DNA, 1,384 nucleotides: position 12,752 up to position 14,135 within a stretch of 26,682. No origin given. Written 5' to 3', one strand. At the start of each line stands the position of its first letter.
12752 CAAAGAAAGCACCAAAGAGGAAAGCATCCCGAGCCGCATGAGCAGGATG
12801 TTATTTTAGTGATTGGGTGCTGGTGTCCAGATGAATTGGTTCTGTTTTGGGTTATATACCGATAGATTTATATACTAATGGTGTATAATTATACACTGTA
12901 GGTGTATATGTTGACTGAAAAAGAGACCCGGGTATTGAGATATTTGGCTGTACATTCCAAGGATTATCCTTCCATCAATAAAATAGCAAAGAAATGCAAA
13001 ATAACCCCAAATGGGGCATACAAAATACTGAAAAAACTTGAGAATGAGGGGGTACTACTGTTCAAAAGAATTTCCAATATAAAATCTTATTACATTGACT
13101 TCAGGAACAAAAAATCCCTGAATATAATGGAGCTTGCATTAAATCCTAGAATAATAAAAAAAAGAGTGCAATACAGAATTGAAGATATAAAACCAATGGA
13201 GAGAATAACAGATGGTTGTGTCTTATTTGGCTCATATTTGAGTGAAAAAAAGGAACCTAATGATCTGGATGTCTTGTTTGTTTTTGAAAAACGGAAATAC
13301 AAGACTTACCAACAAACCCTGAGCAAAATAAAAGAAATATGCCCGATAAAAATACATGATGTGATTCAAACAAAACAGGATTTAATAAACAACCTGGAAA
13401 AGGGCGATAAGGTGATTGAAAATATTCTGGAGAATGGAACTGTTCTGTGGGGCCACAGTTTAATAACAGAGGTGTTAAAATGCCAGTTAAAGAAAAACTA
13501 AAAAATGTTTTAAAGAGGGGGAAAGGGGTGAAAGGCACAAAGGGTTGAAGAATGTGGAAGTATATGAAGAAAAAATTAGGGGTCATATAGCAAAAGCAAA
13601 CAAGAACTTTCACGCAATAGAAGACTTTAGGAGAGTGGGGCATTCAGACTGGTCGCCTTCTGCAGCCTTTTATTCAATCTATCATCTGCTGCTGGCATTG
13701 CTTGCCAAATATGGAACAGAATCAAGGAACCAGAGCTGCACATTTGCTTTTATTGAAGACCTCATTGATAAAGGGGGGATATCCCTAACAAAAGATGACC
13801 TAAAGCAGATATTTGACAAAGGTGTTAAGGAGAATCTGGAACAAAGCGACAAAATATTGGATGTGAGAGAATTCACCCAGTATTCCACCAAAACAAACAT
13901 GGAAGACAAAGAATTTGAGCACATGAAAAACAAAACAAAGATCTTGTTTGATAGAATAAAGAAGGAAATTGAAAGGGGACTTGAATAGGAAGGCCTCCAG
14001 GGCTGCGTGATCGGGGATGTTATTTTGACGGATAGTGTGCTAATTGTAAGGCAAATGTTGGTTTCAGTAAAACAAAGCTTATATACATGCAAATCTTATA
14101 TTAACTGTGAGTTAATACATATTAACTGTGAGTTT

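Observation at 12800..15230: Tandem duplicated wHTH-MNT + HEPN-like pairs in which both HEPN copies appear to lack the catalytic His of the Rx4-6H motif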

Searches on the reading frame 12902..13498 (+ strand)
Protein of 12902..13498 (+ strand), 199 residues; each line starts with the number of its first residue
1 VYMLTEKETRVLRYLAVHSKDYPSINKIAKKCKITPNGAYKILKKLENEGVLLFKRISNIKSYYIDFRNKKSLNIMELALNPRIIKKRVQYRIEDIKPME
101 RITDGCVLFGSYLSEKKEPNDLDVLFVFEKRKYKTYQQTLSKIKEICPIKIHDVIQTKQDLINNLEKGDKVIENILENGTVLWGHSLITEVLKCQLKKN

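Call 3: search_protein_families(library=pfam, proteins=[window:12902-13498:+], max_evalue=1)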
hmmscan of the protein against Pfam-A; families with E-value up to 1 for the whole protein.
window:12902-13498:+ (199 aa): 18 families
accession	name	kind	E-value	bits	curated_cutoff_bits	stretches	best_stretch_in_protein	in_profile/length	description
PF18765.7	Polbeta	-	2.7e-07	31.1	26.9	1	105-183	15-88/93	Polymerase beta, Nucleotidyltransferase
PF22014.2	DUF6932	-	4.2e-06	27.7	27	1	106-147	54-94/142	Family of unknown function (DUF6932)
PF13730.12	HTH_36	-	0.0002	21.6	25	1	4-49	3-52/55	Helix-turn-helix domain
PF13412.12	HTH_24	-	0.00025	21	21.9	1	7-51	4-46/48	Winged helix-turn-helix DNA-binding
PF01909.29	NTP_transf_2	-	0.00027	21.7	21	1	106-179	17-90/93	Nucleotidyltransferase domain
PF21984.2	DnaD_N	-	0.00057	20.5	27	1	4-57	14-70/101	DnaD N-terminal domain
PF02082.26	Rrf2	-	0.001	19.7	30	1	9-52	9-53/132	Iron-dependent Transcriptional regulator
PF01726.22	LexA_DNA_bind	-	0.0013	18.9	23.7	1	1-52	1-56/65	LexA DNA binding domain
PF01978.25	TrmB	-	0.0051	17.1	25.6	1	4-52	6-52/68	Sugar-specific transcriptional regulator TrmB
PF12802.13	MarR_2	-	0.016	15.8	27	1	4-51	3-49/61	MarR family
PF12840.13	HTH_20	-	0.019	15.4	27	1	10-48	8-44/51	Helix-turn-helix domain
PF24033.1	DUF7342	-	0.034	14.6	31.6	1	24-79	19-74/150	Family of unknown function (DUF7342)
PF01325.25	Fe_dep_repress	-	0.042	14.5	26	1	4-52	2-52/60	Iron dependent repressor, N-terminal DNA binding domain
PF03962.21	Mnd1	-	0.05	14.3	23.5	1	25-64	17-57/60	Mnd1 HTH domain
PF01047.28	MarR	-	0.057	13.8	24.6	1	4-55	1-50/59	MarR family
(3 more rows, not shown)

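Call 4: search_protein_families(library=ncbifam, proteins=[window:12902-13498:+], max_evalue=1)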
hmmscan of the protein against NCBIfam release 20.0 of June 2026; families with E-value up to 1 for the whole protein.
window:12902-13498:+ (199 aa): 5 families
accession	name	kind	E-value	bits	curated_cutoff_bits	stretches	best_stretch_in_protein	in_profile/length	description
NF047752.1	MntA_antitoxin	equivalog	0.0002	21.2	60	1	106-184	10-82/106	type VII toxin-antitoxin system MntA family adenylyltransferase antitoxin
TIGR00738.1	rrf2_super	superfamily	0.006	16.5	73.3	1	8-51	10-54/132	Rrf2 family transcriptional regulator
NF003025.0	PRK03902.1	equivalog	0.02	14.9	138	1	14-57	14-57/142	transcriptional regulator MntR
NF008886.0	PRK11920.1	equivalog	0.029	14.1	193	1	5-52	7-54/153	iron-responsive transcriptional regulator RirA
NF008458.0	PRK11337.1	equivalog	0.076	12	378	1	3-55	26-80/293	MurR/RpiR family transcriptional regulator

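Call 63: search_protein_families(library=padloc, proteins=[window:12902-13498:+], max_evalue=0.01)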
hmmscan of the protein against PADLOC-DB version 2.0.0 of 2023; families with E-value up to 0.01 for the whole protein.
window:12902-13498:+ (199 aa): 9 families
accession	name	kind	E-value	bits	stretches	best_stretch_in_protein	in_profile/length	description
PDLC04368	PDC-M05A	-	1.2e-10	39.6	1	3-180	10-185/201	-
PDLC01438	Csa3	-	0.00015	19.9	1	8-178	150-278/305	"CAS-I,CAS-II,CAS-III,CAS-IV,CAS-V,CAS-VI; associated_signaling"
PDLC04744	PDC-M63A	-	0.00028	18.9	1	109-142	62-95/152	-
PDLC04906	PDC-S09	-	0.00042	18.7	1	106-167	27-83/98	-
PDLC01879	CARF3--CARF_TM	-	0.00042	18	1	3-58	153-206/222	-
PDLC03963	SoFic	-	0.001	16.5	1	16-64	301-349/361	-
PDLC01865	CARF3--CARF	-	0.0014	16.3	1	21-68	163-206/215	-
PDLC02267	AbiEi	-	0.0075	13.7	1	4-67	2-63/252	AbiEi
PDLC01268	CasR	-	0.0085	14.1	0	4-52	122-167/179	"CAS-I,CAS-II,CAS-III,CAS-IV,CAS-V,CAS-VI; associated_signaling"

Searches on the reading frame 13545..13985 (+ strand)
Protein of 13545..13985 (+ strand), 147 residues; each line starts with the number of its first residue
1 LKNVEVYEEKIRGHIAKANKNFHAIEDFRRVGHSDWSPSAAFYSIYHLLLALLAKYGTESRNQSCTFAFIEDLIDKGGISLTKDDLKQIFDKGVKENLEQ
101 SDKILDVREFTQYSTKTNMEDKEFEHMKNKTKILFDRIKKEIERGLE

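Call 3: search_protein_families(library=pfam, proteins=[window:13545-13985:+], max_evalue=1)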
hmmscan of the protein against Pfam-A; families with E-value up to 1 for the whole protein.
window:13545-13985:+ (147 aa): 1 family
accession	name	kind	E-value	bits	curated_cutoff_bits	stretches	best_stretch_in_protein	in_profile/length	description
PF05168.19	HEPN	-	9.8e-07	29.4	22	1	14-139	4-115/117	HEPN domain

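Call 4: search_protein_families(library=ncbifam, proteins=[window:13545-13985:+], max_evalue=1)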
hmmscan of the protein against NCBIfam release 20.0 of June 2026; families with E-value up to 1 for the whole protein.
window:13545-13985:+ (147 aa): 0 families

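Call 5: search_solved_structures(query=window:13545-13985:+, max_evalue=10, show_alignments=4)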
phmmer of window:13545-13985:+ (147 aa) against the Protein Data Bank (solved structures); distinct sequences matched with E-value up to 10: 2.
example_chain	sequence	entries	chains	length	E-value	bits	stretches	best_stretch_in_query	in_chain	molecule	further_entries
2hsb_A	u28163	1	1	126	0.041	17.2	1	15-88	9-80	Hypothetical UPF0332 protein AF0298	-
9htu_A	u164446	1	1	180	1.1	12.6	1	41-105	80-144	N-acetylmuramoyl-L-alanine amidase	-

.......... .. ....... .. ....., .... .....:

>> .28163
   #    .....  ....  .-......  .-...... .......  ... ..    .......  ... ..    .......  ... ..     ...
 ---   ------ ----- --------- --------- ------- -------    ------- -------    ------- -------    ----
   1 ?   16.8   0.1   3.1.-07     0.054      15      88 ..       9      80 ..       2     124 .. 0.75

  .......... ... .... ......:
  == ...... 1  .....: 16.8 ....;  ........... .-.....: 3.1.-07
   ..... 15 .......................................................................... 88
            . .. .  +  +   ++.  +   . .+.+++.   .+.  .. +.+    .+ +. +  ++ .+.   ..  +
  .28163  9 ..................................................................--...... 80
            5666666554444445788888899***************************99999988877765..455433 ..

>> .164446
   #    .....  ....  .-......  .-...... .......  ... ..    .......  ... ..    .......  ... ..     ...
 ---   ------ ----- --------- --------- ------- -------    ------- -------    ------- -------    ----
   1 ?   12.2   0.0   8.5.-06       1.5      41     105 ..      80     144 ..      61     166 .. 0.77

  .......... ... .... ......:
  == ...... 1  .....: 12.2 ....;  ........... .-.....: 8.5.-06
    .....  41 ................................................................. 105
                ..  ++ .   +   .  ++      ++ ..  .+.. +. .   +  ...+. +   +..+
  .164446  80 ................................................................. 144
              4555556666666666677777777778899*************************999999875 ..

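Call 9: find_homologous_proteins(query=window:13545-13985:+, max_evalue=0.001)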
Query window:13545-13985:+ (147 aa): 43 proteins with E <= 0.001 among 51 candidates.
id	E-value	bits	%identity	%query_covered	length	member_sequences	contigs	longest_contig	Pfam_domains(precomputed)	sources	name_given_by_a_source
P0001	8.6e-89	313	99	98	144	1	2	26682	PF05168.20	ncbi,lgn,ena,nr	ncbi:MAG: HEPN domain-containing protein [Candidatus Aenigmarchaeota archaeon]|nr:HEPN domain-contai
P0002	3.4e-70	252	78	98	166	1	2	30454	PF05168.20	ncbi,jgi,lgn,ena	-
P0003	3.3e-69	249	78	98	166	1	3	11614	PF05168.20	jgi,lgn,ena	-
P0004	5.8e-64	232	73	98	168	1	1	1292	PF05168.20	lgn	-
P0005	6.1e-59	216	69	97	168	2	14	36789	PF05168.20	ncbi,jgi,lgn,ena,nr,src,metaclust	ncbi:HEPN domain-containing protein [Candidatus Pacearchaeota archaeon]|nr:HEPN domain-containing pr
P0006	7.7e-59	216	70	95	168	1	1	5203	-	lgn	-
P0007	1.0e-58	215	69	98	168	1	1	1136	-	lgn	-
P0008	2.2e-58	214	70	98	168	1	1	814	PF05168.20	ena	-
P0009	1.6e-57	211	67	98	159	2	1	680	PF05168.20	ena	-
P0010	2.3e-56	208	66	97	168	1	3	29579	-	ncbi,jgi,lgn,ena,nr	ncbi:MAG: HEPN domain-containing protein [Nanoarchaeota archaeon]|nr:HEPN domain-containing protein 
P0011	9.9e-56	206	68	97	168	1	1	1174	PF05168.20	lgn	-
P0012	8.9e-50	186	60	98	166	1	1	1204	-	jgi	jgi:uncharacterized protein (UPF0332 family)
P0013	2.3e-49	185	62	97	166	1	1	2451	-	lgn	-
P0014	2.9e-49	185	58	99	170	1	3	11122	PF05168.20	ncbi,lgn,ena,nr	ncbi:MAG: HEPN domain-containing protein [Nanoarchaeota archaeon]|nr:HEPN domain-containing protein 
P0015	2.1e-48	182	59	98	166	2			PF05168.20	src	-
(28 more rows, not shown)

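Call 23: find_encoding_contigs(protein=P0002, flank=5000, max_places=3)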
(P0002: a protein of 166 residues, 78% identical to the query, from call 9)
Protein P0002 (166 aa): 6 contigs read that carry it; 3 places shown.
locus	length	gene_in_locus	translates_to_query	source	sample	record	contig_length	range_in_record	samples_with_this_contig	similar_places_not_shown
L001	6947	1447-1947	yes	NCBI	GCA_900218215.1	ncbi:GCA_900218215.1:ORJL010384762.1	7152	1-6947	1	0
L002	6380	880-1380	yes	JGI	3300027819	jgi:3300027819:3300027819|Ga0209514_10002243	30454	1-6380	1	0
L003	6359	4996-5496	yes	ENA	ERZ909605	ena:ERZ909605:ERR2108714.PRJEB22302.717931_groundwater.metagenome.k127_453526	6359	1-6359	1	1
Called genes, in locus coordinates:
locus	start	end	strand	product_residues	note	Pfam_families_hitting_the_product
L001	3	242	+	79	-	?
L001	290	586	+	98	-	-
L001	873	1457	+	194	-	PF01909:NTP_transf_2 (faint), PF22014:DUF6932 (weak), PF18765:Polbeta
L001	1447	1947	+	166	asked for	PF05168:HEPN (weak)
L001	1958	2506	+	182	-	PF06745:ATPase (weak)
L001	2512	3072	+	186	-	PF24336:DUF7504 (weak), PF06745:ATPase (weak)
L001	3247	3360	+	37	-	-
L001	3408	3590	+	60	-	-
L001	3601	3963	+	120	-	PF00072:Response_reg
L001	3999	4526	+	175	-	-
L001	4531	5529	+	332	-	PF13379:NMT1_2, PF09084:NMT1, PF04069:OpuAC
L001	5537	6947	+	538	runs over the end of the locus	?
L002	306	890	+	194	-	PF01909:NTP_transf_2 (faint), PF22014:DUF6932 (weak), PF18765:Polbeta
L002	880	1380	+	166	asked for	PF05168:HEPN (weak)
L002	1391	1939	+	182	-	PF06745:ATPase (weak)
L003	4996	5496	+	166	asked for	PF05168:HEPN (weak)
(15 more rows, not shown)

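Call 28: search_protein_representatives(alignment_id=A1)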
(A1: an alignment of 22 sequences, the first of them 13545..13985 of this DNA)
Query: 22 sequences, 167 profile positions. Proteins with E-value up to 0.001 (for the whole library): 418; up to 1e-10: 153; up to 1e-30: 36. The best 150 are listed.
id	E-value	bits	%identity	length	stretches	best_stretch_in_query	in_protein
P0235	5.3e-71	254.2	-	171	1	1-167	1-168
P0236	4.1e-59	215.5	-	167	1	3-165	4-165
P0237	3.0e-54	199.7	-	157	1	50-167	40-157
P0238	7.2e-54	198.4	-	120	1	48-167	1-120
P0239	5.2e-51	189.1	-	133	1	39-167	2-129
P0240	7.4e-51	188.6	-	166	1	4-167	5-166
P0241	2.1e-49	183.9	-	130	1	1-124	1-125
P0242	2.8e-46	173.7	-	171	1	3-163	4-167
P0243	2.3e-45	170.8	-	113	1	1-112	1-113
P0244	2.4e-45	170.7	-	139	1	1-102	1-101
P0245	2.0e-43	164.4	-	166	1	3-163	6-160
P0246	3.9e-43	163.5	-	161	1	3-162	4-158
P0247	1.2e-42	162.0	-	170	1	3-165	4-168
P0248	1.5e-42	161.6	-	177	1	3-162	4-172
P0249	1.8e-42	161.4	-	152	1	3-113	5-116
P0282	5.1e-26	107.8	-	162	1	5-162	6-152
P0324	1.1e-16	77.5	-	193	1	13-164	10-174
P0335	5.1e-15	72.0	-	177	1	20-158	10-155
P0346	8.5e-14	68.1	-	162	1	19-162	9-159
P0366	2.6e-12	63.2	-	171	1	19-163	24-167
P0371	1.5e-11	60.8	-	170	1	22-138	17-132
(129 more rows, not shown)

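Call 52: find_encoding_contigs(protein=P0001, flank=1500, max_places=4)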
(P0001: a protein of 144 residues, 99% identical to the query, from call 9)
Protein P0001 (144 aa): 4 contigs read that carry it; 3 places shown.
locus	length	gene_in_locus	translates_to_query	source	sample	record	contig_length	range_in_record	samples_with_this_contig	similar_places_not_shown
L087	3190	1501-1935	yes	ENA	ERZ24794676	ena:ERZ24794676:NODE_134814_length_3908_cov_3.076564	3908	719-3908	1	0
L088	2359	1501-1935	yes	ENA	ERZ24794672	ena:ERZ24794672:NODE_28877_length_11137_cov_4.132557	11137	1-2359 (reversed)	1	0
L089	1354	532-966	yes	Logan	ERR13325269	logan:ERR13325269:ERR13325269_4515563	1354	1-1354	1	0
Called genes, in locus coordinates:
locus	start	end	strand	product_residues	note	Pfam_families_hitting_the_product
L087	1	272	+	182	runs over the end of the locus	PF24336:DUF7504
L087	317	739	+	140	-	-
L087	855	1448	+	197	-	PF22014:DUF6932 (weak), PF18765:Polbeta (weak)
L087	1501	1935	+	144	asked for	PF05168:HEPN (weak)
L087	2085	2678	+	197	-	PF18765:Polbeta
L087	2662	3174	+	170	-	-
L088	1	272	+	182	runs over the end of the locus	PF24336:DUF7504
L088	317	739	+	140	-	-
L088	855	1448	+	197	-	PF22014:DUF6932 (weak), PF18765:Polbeta (weak)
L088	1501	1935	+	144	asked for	PF05168:HEPN (weak)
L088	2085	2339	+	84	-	-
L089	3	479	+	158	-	?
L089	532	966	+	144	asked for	PF05168:HEPN (weak)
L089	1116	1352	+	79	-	?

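Call 63: search_protein_families(library=padloc, proteins=[window:13545-13985:+], max_evalue=0.01)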
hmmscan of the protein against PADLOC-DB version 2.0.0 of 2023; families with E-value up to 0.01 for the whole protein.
window:13545-13985:+ (147 aa): 0 families

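Call 75: search_protein_families(library=padloc, proteins=[P0002, P0282, P0335, P0366, P0324, P0371, P0346], max_evalue=10)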
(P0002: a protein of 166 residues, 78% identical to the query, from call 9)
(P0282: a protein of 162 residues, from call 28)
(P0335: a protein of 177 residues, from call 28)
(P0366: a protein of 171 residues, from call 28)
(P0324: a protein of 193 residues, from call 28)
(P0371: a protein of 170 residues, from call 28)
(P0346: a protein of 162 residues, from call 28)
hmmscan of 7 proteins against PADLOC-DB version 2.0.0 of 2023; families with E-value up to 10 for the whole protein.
P0002 (166 aa): 1 family
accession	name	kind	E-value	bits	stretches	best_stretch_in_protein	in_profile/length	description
PDLC04867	PDC-S05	-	0.09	11.2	2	103-155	31-84/93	-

P0282 (162 aa): 0 families

P0335 (177 aa): 1 family
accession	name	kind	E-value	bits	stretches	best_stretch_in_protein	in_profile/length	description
PDLC04373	PDC-M05B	-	0.0013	16.8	2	113-162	88-137/141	-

P0366 (171 aa): 0 families

P0324 (193 aa): 1 family
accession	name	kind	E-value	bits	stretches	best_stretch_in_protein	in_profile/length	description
PDLC04375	PDC-M05B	-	0.033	12.4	1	18-85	20-84/151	-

P0371 (170 aa): 4 families
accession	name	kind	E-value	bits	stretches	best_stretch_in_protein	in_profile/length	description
PDLC04375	PDC-M05B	-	1.8e-06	26.2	1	11-156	15-147/151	-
PDLC04379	PDC-M05B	-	0.0029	15.6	1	18-159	10-138/147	-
PDLC04378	PDC-M05B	-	0.0032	15.7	1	58-134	55-133/153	-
PDLC04377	PDC-M05B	-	0.012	13.6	1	104-133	83-112/149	-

P0346 (162 aa): 4 families
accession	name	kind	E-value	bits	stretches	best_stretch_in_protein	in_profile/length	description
PDLC00730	Effector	-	0.0016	15.7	1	20-53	147-180/299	TIR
PDLC04373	PDC-M05B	-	0.0019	16.3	1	9-77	10-76/141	-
PDLC01178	CorA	-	0.019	11.6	1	92-136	362-406/483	CorA-like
PDLC04375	PDC-M05B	-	0.028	12.7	1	11-76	20-82/151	-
